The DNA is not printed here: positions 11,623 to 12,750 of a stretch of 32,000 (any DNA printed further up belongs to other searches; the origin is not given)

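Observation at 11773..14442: NirK is fused to a ~455-aa polytopic His-bearing membrane domain and an extra cupredoxin in one 889-aa ORF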

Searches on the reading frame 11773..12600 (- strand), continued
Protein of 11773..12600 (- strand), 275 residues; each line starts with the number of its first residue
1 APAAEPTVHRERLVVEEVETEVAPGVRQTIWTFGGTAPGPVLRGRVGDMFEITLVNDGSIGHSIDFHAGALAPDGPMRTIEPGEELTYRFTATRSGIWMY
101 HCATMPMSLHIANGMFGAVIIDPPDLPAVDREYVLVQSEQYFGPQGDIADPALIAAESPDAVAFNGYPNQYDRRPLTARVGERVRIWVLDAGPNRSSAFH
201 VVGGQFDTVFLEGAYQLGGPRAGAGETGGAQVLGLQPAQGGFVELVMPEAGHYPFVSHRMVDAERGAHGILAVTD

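Call 69: fold_search(model_id=the predicted structure, library=pdb)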
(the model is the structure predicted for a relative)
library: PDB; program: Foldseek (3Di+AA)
matches with E <= 10: 252; with E <= 0.001: 5
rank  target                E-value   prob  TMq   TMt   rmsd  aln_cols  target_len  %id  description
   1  3mk7_G                2.5e-06  1.00  0.68  0.60   5.3       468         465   12  The structure of CBB3 cytochrome oxidase (released 2010-08-04)
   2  3mk7_A                3.9e-06  1.00  0.60  0.53   6.8       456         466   14  The structure of CBB3 cytochrome oxidase (released 2010-08-04)
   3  3mk7_D                6.0e-06  1.00  0.62  0.55   6.3       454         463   13  The structure of CBB3 cytochrome oxidase (released 2010-08-04)
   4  8smr_E                7.4e-06  1.00  0.67  0.59   5.0       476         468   12  cytochrome bc1-cbb3 supercomplex from Pseudomonas aeruginosa (released 2023-10-11)
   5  9g83_t                1.5e-05  1.00  0.65  0.57   5.9       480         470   12  Respiratory supercomplex CI1-CIII2-CIV2-(cbb3)1 from alphaproteobacterium (released 2026-02-04)
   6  8zgp_A                1.6e-02  1.00  0.51  0.31   8.0       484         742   13  CryoEM structure of dimeric quinol dependent nitric oxide reductase from Neisseria meningitidis (released 2025-05-14)
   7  6qq6_A                2.6e-02  1.00  0.47  0.29   9.0       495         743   14  Cryo-EM structure of dimeric quinol dependent nitric oxide reductase (qNOR) Val495Ala mutant from Alcaligenes xylosoxi (released 2019-09-11)
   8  4faa_A                1.6e-01  0.99  0.56  0.45   7.0       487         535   12  Structure of Recombinant Cytochrome ba3 Oxidase mutant A120F+A204F from Thermus thermophilus (released 2012-10-31)
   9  6xwn_A                2.4e-01  0.09  0.13  0.13  22.1       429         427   16  Structure of glutamate transporter homologue GltTk in the presence of TBOA inhibitor (released 2020-03-04)
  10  4g71_A                2.5e-01  0.89  0.43  0.33  15.6       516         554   12  Structure of Recombinant Cytochrome ba3 Oxidase mutant V236N from Thermus thermophilus (released 2013-07-24)
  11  6z8n                  3.3e-01  0.08  0.11  0.11  24.4       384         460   11  Crystal structure of the neurotensin receptor 1 in complex with the small-molecule full agonist SRI-9829 (released 2021-02-10)
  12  9boi                  3.7e-01  0.11  0.15  0.14  21.0       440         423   16  Cryo-EM structure of human Spns1 in complex with LPC (18:1) (released 2025-01-01)
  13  6ctf_A                4.8e-01  0.08  0.15  0.15  21.9       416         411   13  Crystal structure of GltPh fast mutant - R276S/M395R (released 2018-10-10)
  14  6uwf                  5.4e-01  0.07  0.13  0.12  23.5       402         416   12  GltPh in complex with L-aspartate and sodium ions in outward-facing state (released 2020-06-03)
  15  6wzb_A                6.7e-01  0.09  0.17  0.17  21.6       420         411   10  Crystal structure of the GltPh V216C-G388C mutant cross-linked with divalent mercury (released 2021-02-17)
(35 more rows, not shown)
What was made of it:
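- The NnrS model gives the same targets (call 69).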

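Call 72: find_homologous_proteins(query=L083:8077-9429:+, max_evalue=0.00001)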
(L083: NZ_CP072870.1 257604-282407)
Query L083:8077-9429:+ (450 aa): 519 proteins with E <= 0.00001 among 8000 candidates; the best 120 are listed.
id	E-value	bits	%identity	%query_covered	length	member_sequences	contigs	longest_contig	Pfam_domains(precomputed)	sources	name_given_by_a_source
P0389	6.7e-266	900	96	100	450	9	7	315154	-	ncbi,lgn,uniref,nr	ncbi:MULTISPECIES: hypothetical protein [Rhizobium]|uniref:hypothetical protein n=1 Tax=Rhizobium Ta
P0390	1.0e-241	821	88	100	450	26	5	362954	-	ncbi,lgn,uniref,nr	ncbi:hypothetical protein AMC83_PB00189 (plasmid) [Rhizobium phaseoli]|uniref:hypothetical protein n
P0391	2.4e-238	810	86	100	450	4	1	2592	-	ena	-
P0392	1.6e-215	734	79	100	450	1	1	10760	-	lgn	-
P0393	1.0e-214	732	79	100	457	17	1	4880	-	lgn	-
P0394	6.4e-187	640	69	100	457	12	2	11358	-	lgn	-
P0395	1.5e-183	629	70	100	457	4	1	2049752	-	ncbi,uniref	ncbi:hypothetical protein [Rhizobium sp. YTU87027]|uniref:hypothetical protein n=1 Tax=Rhizobium sp.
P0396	2.7e-183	628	70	99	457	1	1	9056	-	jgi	jgi:hypothetical protein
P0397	1.4e-181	623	68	100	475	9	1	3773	-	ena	-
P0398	2.8e-175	602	68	97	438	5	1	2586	-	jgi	jgi:hypothetical protein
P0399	6.2e-170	584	65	100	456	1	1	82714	-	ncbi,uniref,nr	ncbi:hypothetical protein [Rhizobium hidalgonense]|uniref:hypothetical protein n=1 Tax=Rhizobium hid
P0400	9.5e-170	584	65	100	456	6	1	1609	-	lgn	-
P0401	2.2e-163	563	64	100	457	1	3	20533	-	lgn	-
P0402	5.5e-156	538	61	100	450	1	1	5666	-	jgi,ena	-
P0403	5.7e-156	538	61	100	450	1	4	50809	-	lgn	-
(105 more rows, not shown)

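Call 75: search_protein_families(library=pfam, alignment_id=A3, max_evalue=1)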
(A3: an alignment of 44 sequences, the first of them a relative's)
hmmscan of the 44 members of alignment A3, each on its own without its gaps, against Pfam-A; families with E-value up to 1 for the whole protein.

A. member 1, P0389 (450 aa): 0 families

B. families by the number of members that match (of 44 scanned): 14 families
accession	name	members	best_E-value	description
PF01007.26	IRK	4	0.047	Inward rectifier potassium channel transmembrane domain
PF00115.25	COX1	1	1.9e-05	Cytochrome C and Quinol oxidase polypeptide I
PF23067.1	MG280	1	0.032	Uncharacterised protein MG280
PF18919.5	DUF5670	1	0.04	Family of unknown function (DUF5670)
PF05545.16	FixQ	1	0.074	Cbb3-type cytochrome oxidase component FixQ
PF14126.11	DUF4293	1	0.14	Domain of unknown function (DUF4293)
PF19036.6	Fuz_longin_1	1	0.19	First Longin domain of FUZ, MON1 and HPS1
PF15071.11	TMEM220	1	0.2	Transmembrane family 220, helix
PF11438.13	N36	1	0.24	36-mer N-terminal peptide of the N protein (N36)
PF11241.13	DUF3043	1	0.25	Protein of unknown function (DUF3043)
PF06196.17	DUF997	1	0.32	Protein of unknown function (DUF997)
PF01973.23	MptE-like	1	0.35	6-hydroxymethylpterin diphosphokinase MptE-like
PF19056.6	WD40_2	1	0.4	WD40 repeated domain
PF11683.13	DUF3278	1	0.93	Protein of unknown function (DUF3278)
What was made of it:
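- One member of that family hits Pfam COX1 (call 75).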
